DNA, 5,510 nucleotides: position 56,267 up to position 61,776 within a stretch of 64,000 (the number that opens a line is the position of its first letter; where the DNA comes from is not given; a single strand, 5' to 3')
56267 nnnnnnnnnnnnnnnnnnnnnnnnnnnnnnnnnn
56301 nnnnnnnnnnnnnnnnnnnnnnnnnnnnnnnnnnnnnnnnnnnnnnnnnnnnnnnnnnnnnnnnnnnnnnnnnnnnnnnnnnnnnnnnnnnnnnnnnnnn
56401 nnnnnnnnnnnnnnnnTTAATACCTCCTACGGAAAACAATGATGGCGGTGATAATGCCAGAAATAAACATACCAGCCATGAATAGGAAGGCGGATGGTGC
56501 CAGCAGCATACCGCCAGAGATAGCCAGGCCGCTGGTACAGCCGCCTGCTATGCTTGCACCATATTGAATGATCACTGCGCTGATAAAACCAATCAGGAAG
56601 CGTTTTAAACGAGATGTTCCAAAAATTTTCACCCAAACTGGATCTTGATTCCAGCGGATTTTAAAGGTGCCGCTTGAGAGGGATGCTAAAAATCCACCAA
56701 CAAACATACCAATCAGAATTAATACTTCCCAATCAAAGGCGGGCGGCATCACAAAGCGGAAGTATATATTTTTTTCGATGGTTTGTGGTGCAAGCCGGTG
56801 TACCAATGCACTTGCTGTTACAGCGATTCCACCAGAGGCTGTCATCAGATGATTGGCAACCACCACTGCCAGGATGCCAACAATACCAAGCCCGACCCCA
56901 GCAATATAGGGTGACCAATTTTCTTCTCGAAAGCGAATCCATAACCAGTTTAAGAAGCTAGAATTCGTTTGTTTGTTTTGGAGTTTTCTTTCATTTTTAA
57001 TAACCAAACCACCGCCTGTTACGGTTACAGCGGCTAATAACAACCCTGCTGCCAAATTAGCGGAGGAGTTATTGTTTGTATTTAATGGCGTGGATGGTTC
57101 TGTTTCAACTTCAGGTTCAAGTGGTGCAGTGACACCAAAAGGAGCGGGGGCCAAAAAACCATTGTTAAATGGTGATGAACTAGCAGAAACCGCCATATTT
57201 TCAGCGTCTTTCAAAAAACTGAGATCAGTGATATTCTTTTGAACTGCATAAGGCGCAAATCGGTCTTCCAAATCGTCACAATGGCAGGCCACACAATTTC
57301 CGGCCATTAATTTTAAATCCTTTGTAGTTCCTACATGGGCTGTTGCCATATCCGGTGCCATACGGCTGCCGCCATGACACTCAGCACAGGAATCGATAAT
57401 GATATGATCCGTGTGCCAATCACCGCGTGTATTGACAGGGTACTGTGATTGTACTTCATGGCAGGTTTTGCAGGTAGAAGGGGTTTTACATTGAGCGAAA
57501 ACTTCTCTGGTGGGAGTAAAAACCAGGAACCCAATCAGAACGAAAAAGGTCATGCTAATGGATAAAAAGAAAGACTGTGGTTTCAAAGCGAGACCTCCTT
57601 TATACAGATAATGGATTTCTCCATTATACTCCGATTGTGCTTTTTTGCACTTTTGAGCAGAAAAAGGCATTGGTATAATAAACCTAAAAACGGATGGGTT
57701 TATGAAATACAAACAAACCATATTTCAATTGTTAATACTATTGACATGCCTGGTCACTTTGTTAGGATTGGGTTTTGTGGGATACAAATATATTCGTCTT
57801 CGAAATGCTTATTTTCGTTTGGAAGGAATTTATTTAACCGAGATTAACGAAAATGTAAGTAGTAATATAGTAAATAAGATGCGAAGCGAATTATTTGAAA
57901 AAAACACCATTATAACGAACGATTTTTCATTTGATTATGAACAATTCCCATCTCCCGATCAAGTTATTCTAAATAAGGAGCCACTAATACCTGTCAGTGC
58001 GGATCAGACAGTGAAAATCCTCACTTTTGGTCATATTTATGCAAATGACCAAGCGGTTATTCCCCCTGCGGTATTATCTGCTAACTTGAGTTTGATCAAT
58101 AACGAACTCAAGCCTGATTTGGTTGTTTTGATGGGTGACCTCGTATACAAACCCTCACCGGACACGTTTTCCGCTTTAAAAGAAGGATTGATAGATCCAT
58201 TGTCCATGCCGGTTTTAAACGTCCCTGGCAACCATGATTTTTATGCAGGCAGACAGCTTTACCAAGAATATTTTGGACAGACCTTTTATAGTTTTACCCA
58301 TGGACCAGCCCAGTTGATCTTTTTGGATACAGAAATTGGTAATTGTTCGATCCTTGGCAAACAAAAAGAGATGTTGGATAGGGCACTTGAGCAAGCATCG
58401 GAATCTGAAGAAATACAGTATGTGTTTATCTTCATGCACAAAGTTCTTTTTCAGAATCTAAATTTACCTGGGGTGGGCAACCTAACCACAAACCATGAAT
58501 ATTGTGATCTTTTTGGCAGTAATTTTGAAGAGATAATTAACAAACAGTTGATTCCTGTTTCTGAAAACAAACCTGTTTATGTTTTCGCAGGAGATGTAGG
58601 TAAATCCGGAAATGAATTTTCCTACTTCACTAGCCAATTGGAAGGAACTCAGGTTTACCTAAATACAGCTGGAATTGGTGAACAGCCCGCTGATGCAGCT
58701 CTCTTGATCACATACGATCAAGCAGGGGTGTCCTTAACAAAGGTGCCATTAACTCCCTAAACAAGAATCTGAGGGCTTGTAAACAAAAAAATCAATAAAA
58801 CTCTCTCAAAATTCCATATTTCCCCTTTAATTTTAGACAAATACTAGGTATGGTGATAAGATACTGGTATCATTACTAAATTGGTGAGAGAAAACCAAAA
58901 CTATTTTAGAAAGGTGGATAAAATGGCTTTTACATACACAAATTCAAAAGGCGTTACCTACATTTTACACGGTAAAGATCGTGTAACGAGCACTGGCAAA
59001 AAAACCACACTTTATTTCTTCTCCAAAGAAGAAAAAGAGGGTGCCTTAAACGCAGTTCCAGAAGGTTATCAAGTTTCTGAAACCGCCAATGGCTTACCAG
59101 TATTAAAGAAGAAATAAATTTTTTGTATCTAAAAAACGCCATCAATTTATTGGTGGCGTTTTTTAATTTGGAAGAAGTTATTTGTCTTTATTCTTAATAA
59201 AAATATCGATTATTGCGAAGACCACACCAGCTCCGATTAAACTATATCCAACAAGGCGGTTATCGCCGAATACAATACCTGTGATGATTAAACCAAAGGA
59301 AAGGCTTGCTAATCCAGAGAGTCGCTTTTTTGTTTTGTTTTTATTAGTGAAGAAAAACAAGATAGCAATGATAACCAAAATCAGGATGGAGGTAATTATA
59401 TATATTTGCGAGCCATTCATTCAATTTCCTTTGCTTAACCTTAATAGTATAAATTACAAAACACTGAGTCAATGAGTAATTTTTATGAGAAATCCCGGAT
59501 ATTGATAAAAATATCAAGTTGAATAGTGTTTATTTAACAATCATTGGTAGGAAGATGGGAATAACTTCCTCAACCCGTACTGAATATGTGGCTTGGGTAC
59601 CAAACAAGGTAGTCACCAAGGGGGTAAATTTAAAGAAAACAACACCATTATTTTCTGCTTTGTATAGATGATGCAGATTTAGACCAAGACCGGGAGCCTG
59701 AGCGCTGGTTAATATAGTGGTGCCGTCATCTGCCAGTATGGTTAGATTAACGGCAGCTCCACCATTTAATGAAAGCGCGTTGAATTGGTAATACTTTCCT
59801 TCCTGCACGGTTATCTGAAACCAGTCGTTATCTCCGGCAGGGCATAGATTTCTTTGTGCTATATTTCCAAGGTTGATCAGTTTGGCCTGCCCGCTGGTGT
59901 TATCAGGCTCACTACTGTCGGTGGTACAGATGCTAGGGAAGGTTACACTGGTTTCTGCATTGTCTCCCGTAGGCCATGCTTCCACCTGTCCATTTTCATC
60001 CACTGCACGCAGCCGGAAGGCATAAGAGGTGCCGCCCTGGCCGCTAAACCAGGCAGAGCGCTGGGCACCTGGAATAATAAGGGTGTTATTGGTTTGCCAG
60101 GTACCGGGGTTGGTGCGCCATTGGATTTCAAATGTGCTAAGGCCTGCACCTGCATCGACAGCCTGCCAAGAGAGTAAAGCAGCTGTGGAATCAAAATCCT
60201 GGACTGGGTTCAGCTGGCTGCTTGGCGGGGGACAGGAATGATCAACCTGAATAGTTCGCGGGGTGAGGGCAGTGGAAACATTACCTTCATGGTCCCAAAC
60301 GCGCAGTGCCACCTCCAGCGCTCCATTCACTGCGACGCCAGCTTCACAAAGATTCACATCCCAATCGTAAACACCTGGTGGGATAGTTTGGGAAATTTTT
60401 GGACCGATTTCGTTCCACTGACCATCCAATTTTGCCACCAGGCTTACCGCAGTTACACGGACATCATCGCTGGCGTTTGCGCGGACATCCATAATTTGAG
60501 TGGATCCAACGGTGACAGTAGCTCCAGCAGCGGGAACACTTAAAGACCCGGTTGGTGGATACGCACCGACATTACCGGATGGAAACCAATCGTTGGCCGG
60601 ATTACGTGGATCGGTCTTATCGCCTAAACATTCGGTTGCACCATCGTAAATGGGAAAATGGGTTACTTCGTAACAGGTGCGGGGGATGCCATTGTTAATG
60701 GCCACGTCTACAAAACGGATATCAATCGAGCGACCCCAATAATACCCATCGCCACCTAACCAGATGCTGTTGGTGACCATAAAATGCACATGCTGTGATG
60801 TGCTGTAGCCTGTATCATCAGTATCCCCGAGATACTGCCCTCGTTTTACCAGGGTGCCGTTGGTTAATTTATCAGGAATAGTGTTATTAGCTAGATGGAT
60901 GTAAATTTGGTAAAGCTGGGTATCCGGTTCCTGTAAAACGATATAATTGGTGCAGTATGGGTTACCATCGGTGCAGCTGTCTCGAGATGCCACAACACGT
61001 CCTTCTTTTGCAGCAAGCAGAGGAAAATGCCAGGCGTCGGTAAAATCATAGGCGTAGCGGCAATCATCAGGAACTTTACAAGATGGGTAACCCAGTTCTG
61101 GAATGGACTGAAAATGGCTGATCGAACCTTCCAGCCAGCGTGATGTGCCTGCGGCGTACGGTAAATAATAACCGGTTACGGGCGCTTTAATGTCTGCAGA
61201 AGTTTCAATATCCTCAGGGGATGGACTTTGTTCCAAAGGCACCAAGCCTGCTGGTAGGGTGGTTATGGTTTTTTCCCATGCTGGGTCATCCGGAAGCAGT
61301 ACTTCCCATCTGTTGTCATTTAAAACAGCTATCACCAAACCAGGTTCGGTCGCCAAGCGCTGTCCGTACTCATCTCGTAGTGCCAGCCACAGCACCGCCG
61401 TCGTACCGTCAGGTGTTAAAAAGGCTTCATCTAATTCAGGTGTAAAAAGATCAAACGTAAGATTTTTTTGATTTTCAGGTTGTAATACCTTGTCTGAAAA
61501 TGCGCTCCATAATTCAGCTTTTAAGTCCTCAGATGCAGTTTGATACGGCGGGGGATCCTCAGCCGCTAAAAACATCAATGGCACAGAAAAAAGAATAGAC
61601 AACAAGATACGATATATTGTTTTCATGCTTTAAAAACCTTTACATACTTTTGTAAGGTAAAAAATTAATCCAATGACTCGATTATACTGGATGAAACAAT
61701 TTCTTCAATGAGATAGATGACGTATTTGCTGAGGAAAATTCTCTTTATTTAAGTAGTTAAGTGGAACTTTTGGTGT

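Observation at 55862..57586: Triheme cytochrome c fused to one half of a split YeeE/YedE sulfur-compound transporter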

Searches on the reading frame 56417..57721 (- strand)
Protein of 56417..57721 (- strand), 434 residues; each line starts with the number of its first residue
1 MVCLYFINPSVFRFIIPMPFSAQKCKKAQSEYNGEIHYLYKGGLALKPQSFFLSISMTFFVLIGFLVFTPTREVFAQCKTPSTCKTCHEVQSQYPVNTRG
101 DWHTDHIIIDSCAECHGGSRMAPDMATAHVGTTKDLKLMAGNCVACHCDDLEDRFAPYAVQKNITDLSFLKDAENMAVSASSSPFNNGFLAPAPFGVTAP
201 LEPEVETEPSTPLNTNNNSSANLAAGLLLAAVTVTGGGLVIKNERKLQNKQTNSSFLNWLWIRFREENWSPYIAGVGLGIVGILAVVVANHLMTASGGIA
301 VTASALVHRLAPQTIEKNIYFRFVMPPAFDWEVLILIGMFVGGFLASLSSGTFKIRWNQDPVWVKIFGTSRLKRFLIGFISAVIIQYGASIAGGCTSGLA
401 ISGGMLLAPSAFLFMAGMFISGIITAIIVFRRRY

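Call 3: search_protein_families(library=pfam, proteins=[window:56417-57721:-], max_evalue=0.01)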
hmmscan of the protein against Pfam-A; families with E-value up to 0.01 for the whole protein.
window:56417-57721:- (434 aa): 2 families
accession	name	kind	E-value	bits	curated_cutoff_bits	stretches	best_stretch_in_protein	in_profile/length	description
PF04143.19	Sulf_transp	-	4.6e-23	82.7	27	1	199-423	109-309/310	Sulphur transport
PF03264.19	Cytochrom_NNT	-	0.0017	18.6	24.1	1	52-136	7-91/174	NapC/NirT cytochrome c family, N-terminal region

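Call 4: search_protein_families(library=ncbifam, proteins=[window:56417-57721:-], max_evalue=0.01)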
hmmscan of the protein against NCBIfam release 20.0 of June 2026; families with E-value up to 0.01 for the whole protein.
window:56417-57721:- (434 aa): 3 families
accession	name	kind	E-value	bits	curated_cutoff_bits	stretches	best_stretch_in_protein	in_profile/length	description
NF041049.1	thio_trans_TsuA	exception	7e-07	28.6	645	1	221-426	148-331/348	thiosulfate utilization transporter TsuA/YeeE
NF052577.1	ThSTportTsuASprch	equivalog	7.2e-05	22.3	400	1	319-423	228-320/330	thiosulfate transporter TsuA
TIGR03153.1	cytochr_NrfH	equivalog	0.00026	21.1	134.2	1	56-121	3-64/138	cytochrome c nitrite reductase small subunit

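Call 9: find_homologous_proteins(query=window:56420-57586:-)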
Query window:56420-57586:- (389 aa): 157 proteins with E <= 0.001 among 8000 candidates; the best 120 are listed.
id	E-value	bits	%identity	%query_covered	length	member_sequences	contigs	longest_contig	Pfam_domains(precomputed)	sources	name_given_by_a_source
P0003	7.1e-262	886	100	100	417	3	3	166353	PF04143.20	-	-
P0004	1.1e-180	619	88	81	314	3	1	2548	PF04143.20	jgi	jgi:hypothetical protein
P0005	1.3e-135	470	55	96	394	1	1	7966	PF04143.20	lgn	-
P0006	3.1e-115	403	47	100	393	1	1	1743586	PF04143.20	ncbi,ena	-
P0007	4.7e-115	403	49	98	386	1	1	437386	PF04143.20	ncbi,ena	-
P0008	3.4e-114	400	48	100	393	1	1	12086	PF04143.20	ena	-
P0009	3.8e-114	400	50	93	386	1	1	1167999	PF04143.20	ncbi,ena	-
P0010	8.7e-114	398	49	94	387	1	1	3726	PF04143.20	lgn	-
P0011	9.2e-114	398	48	98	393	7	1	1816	PF04143.20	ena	-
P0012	9.2e-114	398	50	95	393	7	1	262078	PF04143.20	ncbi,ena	-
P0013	7.2e-113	395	46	98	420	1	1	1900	PF04143.20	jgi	jgi:hypothetical protein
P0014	7.9e-113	395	49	100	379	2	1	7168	PF04143.20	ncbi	-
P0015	5.5e-112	392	49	98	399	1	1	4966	PF04143.20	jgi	jgi:hypothetical protein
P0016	2.1e-111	391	47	100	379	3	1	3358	PF04143.20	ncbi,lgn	-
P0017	3.5e-111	390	48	99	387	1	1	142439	PF04143.20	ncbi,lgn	-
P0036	5.9e-107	376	48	94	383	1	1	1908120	PF04143.20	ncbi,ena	-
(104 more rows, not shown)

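Call 14: find_encoding_contigs(protein=P0006, flank=8000, max_places=2)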
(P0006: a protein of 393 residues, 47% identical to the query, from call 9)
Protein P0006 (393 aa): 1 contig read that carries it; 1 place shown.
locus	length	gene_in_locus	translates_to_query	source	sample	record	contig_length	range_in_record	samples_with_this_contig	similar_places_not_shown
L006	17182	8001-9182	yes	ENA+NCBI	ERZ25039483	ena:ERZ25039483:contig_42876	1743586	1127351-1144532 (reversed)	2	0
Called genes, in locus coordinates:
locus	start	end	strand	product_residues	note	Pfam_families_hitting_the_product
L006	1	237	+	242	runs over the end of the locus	PF00440:TetR_N, PF21303:TetR_C_39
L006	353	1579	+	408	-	PF12704:MacB_PCD, PF02687:FtsX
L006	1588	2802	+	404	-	PF12704:MacB_PCD, PF02687:FtsX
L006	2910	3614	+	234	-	PF02463:SMC_N, PF00005:ABC_tran, PF13304:AAA_21 (weak)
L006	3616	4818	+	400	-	PF25919:BSH_CusB (faint), PF25917:BSH_RND (faint), PF25973:BSH_CzcB (faint), PF00364:Biotin_lipoyl (faint)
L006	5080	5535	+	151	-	PF14489:QueF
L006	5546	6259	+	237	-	PF02592:Vut_1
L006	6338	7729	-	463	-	PF02056:Glyco_hydro_4, PF11975:Glyco_hydro_4C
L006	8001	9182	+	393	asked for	PF04143:Sulf_transp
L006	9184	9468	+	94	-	PF04143:Sulf_transp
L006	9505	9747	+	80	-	-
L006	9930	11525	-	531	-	PF13687:DUF4153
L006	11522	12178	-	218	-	-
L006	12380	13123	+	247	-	PF00072:Response_reg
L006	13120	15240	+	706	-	PF13581:HATPase_c_2 (weak), PF02518:HATPase_c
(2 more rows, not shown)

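Call 68: find_encoding_contigs(protein=P0012, flank=6000, max_places=1)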
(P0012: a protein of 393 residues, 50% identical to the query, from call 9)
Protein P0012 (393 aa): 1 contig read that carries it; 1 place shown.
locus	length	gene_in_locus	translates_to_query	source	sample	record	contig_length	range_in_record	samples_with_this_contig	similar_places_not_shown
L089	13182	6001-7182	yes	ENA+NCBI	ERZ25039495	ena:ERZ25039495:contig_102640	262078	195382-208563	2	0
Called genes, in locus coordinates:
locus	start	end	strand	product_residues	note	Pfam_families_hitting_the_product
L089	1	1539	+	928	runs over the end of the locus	PF00929:RNase_T, PF00270:DEAD (weak), PF04851:ResIII (faint), PF06733:DEAD_2, PF13307:Helicase_C_2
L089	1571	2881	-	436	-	PF00278:Orn_DAP_Arg_deC, PF01168:Ala_racemase_N (weak), PF02784:Orn_Arg_deC_N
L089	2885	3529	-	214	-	PF12844:HTH_19, PF13560:HTH_31, PF01381:HTH_3, PF13443:HTH_26, PF07883:Cupin_2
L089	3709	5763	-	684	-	-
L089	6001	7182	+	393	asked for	PF04143:Sulf_transp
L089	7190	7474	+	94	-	PF04143:Sulf_transp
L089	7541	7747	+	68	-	-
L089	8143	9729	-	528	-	PF01268:FTHFS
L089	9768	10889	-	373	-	PF00365:PFK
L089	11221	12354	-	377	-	-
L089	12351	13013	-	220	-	PF02811:PHP, PF13263:PHP_C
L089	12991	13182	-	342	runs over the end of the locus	PF03706:LPG_synthase_TM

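Call 69: find_encoding_contigs(protein=P0036, flank=6000, max_places=1)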
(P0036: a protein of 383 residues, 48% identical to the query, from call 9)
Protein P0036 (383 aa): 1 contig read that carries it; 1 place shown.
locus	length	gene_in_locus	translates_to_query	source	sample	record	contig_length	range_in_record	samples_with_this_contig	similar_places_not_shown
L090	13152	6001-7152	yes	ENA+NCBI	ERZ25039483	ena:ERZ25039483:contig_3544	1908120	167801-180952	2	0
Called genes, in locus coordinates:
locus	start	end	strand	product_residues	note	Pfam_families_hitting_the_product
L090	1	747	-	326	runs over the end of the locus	PF00248:Aldo_ket_red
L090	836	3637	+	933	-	PF00929:RNase_T, PF00270:DEAD (weak), PF04851:ResIII (faint), PF06733:DEAD_2 (weak), PF13307:Helicase_C_2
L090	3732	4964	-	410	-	PF01168:Ala_racemase_N, PF02784:Orn_Arg_deC_N, PF00278:Orn_DAP_Arg_deC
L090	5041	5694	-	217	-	PF01381:HTH_3, PF07883:Cupin_2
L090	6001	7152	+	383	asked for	PF04143:Sulf_transp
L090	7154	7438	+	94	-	PF04143:Sulf_transp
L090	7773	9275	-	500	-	PF01268:FTHFS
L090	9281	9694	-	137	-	PF01268:FTHFS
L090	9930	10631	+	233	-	PF00072:Response_reg, PF00486:Trans_reg_C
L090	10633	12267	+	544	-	PF00672:HAMP, PF00512:HisKA, PF02518:HATPase_c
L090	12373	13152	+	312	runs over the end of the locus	PF00005:ABC_tran, PF13304:AAA_21, PF13732:DrrA1-3_C (weak)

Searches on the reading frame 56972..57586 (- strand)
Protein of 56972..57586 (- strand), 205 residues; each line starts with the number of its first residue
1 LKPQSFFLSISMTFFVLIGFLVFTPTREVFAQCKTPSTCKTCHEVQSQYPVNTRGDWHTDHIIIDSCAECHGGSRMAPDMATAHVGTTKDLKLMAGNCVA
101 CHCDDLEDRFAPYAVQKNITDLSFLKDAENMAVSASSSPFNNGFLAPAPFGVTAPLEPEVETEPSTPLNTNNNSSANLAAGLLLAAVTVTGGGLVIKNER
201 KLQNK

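Call 56: predict_structure(alignment_id=A2)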
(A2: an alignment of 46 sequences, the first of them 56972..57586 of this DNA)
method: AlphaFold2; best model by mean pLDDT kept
length: 205 residues; sequences in the alignment: 46
mean_pLDDT: 74.9   pTM: 0.46
mean pLDDT of the five models: 74.9, 74.9, 71.6, 71.1, 70.1
residues with pLDDT >= 90: 32; 70-90: 116; 50-70: 20; < 50: 37
segments of 3 or more residues with pLDDT < 50: 28-34, 139-165
pLDDT, mean of each block of 10 residues (from residue 1): 80 93 63 56 78 74 78 82 85 85 87 85 87 65 44 41 50 74 94 94 84
secondary structure, 60 per line:
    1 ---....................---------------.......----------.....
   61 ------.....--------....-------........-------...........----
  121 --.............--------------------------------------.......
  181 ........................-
elements in order: H4-23 H39-45 H56-60 H67-71 H80-83 H91-98 H106-116 H123-135 H174-204

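Call 58: fold_search(model_id=the predicted structure, library=pdb)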
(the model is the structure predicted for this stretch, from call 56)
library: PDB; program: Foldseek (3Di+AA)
matches with E <= 10: 5; with E <= 0.001: 0
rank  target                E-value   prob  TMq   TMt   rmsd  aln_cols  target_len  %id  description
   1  3bni_A                5.4e+00  0.03  0.14  0.15  13.7       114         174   11  Crystal structure of TetR-family transcriptional regulator from Streptomyces coelicolor (released 2007-12-25)
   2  2fu2                  6.3e+00  0.04  0.12  0.22   8.5        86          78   13  Crystal structure of protein SPy2152 from Streptococcus pyogenes (released 2006-03-07)
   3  7o8d_B                7.9e+00  0.03  0.15  0.20  14.5       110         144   11  diFe-sulerythrin oxidised by H2O2 (released 2021-12-01)
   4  3d9p_A                9.2e+00  0.02  0.15  0.19  11.6       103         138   13  Snapshots of the RNA processing factor SCAF8 bound to different phosphorylated forms of the Carboxy-Terminal Domain of (released 2008-06-10)
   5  9qh4_F                9.8e+00  0.02  0.12  0.11  11.2        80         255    8  NorQ hexamer from Paracoccus denitrificans (released 2026-03-25)

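Call 59: search_protein_families(library=pfam, alignment_id=A2, max_evalue=0.01)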
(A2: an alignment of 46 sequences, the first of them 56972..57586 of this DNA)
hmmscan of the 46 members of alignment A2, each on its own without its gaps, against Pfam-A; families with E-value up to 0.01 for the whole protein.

A. member 1, window:56972-57586:- (205 aa): 2 families
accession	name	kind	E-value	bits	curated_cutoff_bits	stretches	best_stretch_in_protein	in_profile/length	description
PF03264.19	Cytochrom_NNT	-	0.00014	22.1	24.1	1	6-91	6-91/174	NapC/NirT cytochrome c family, N-terminal region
PF14522.11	Cytochrome_C7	-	0.0082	16.4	24.8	0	36-102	13-66/67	Cytochrome c7 and related cytochrome c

B. families by the number of members that match (of 46 scanned): 8 families
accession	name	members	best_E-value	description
PF14522.11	Cytochrome_C7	24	2.6e-05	Cytochrome c7 and related cytochrome c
PF03264.19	Cytochrom_NNT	10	0.00014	NapC/NirT cytochrome c family, N-terminal region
PF14537.11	Cytochrom_c3_2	6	0.00036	Cytochrome c3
PF22113.1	Mtrc-MtrF_II-IV_dom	3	3.4e-05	Outer membrane cytochrome MtrC/MtrF-like, domains II/IV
PF17093.10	PBP_N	2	0.00062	Penicillin-binding protein N-terminus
PF03918.19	CcmH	1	0.0011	Cytochrome C biogenesis protein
PF09699.15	Paired_CXXCH_1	1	0.0094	Doubled CXXCH motif (Paired_CXXCH_1)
PF02085.21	Cytochrom_CIII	1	0.0098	Class III cytochrome C family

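Call 75: search_protein_representatives(alignment_id=A2)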
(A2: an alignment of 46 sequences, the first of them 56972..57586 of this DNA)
Query: 46 sequences, 275 profile positions. Proteins with E-value up to 0.001 (for the whole library): 646; up to 1e-10: 383; up to 1e-30: 150. The best 150 are listed.
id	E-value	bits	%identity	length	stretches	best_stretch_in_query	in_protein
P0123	2.6e-98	345.5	-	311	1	4-274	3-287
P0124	1.7e-97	342.8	-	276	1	3-274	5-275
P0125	3.5e-96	338.5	-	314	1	4-274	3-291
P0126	3.9e-96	338.3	-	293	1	1-272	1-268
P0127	7.4e-93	327.6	-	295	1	4-274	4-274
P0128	1.1e-87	310.6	-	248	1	1-249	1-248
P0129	1.2e-84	300.6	-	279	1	4-271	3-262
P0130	1.8e-79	283.7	-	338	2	1-168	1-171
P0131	2.4e-79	283.3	-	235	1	1-251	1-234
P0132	3.0e-79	283.0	-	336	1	7-274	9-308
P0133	6.9e-78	278.5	-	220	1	52-271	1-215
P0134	8.1e-75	268.4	-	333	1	10-274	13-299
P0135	9.3e-74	264.9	-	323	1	14-272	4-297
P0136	6.8e-72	258.8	-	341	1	11-273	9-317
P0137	3.6e-71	256.4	-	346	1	33-270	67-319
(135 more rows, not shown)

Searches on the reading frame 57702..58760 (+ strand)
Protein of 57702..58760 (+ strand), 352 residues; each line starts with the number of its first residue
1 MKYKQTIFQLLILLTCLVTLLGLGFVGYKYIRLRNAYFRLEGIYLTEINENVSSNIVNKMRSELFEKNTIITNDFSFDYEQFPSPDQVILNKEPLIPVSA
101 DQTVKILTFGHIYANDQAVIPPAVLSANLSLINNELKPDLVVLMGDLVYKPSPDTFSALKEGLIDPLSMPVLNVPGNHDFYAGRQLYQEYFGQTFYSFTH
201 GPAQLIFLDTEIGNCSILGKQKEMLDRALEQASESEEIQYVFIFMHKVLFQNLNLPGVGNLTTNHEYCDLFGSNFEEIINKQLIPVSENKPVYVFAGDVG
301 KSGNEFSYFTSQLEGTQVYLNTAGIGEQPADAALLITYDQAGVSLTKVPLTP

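Call 3: search_protein_families(library=pfam, proteins=[window:57702-58760:+], max_evalue=0.01)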
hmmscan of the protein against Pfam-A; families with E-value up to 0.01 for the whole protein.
window:57702-58760:+ (352 aa): 1 family
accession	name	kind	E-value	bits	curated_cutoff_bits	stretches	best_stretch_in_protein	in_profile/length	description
PF00149.33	Metallophos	-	3.7e-08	34.5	21.5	1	129-194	22-86/191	Calcineurin-like phosphoesterase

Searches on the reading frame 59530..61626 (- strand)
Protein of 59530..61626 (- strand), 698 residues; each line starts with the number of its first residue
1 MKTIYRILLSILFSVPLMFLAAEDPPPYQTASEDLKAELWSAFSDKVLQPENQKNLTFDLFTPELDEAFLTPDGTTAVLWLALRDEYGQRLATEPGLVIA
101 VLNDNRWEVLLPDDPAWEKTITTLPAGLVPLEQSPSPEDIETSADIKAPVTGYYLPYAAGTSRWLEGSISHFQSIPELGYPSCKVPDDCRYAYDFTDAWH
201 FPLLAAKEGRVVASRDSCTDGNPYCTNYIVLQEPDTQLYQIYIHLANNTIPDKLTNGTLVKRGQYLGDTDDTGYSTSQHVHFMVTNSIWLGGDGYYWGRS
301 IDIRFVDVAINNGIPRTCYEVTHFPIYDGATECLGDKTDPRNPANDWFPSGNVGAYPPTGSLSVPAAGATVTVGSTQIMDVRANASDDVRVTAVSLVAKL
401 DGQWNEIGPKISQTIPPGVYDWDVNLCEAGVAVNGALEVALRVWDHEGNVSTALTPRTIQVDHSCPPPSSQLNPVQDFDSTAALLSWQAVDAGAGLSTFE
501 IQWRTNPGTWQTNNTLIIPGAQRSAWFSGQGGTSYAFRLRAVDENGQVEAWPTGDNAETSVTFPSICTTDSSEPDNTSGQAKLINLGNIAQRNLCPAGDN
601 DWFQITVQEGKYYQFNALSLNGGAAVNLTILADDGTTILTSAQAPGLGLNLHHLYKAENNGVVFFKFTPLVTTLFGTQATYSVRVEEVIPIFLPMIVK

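Call 3: search_protein_families(library=pfam, proteins=[window:59530-61626:-], max_evalue=0.01)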
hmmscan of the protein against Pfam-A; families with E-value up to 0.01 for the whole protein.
window:59530-61626:- (698 aa): 3 families
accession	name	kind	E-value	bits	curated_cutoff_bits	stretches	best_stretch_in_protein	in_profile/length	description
PF01551.29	Peptidase_M23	-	4.5e-10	40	28.7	1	201-285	14-88/96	Peptidase family M23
PF17957.7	Big_7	-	0.00035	21.6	24.1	1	358-422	1-56/70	Bacterial Ig domain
PF00041.27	fn3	-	0.0011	19.5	25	1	476-548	9-75/84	Fibronectin type III domain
